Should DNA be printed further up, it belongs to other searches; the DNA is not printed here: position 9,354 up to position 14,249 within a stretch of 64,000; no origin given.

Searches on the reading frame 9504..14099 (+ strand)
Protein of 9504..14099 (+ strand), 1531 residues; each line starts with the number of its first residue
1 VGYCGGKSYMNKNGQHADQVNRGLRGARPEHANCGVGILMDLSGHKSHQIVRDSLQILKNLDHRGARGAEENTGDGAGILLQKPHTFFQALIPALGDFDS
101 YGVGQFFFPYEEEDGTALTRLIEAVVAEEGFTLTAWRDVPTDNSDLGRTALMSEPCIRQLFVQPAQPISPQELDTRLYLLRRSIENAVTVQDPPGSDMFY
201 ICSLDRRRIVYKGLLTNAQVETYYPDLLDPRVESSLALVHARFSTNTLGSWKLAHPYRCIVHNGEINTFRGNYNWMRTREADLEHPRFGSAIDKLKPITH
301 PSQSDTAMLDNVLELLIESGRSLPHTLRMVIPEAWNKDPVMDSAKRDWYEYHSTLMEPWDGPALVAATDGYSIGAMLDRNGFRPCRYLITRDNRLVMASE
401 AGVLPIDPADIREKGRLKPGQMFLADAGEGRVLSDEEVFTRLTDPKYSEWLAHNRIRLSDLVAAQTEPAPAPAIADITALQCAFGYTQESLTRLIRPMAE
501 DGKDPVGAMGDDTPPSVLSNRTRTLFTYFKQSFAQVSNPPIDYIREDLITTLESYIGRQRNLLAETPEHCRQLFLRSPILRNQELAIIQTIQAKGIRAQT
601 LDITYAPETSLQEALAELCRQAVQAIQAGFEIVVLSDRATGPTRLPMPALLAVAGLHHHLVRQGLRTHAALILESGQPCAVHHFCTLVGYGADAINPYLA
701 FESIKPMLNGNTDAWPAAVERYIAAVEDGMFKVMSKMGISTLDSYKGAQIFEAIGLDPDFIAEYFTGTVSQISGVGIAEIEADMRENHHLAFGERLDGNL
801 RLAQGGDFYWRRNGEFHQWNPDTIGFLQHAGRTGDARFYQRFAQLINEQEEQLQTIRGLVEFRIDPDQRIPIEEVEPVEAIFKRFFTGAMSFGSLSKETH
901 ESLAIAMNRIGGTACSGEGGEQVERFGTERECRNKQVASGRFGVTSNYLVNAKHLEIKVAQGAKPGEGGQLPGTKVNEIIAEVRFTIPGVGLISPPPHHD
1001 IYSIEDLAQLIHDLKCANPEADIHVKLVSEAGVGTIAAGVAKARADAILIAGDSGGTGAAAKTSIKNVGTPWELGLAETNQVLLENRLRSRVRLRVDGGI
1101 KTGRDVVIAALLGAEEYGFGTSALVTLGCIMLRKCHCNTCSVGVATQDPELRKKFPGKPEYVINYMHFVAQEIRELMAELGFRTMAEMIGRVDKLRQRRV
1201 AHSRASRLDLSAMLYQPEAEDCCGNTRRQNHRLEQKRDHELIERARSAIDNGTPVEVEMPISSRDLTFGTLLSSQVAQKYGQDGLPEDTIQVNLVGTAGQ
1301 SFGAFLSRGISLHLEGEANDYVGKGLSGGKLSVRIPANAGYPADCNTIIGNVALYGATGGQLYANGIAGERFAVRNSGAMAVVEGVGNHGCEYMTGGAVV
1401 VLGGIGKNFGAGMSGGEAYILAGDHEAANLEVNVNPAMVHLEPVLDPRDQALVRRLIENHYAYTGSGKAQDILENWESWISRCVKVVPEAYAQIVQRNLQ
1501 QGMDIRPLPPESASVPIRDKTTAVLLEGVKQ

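Call 51: search_protein_families(library=pfam, max_evalue=0.00001, proteins=[window:9504-14099:+])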
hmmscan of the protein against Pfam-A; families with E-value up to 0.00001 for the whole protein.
window:9504-14099:+ (1531 aa): 4 families
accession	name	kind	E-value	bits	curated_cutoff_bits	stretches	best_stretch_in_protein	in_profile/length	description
PF00310.26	GATase_2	-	3.8e-163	543.6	19.9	1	34-450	1-420/420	Glutamine amidotransferases class-II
PF01645.23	Glu_synthase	-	9.7e-145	482.8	20.4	1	818-1182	2-368/369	Conserved region in glutamate synthase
PF04898.20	Glu_syn_central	-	5.7e-112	374.1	22.8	1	481-757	3-277/277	Glutamate synthase central domain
PF01493.24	GXGXG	-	1.2e-74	250.4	32.5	1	1261-1449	3-188/190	GXGXG motif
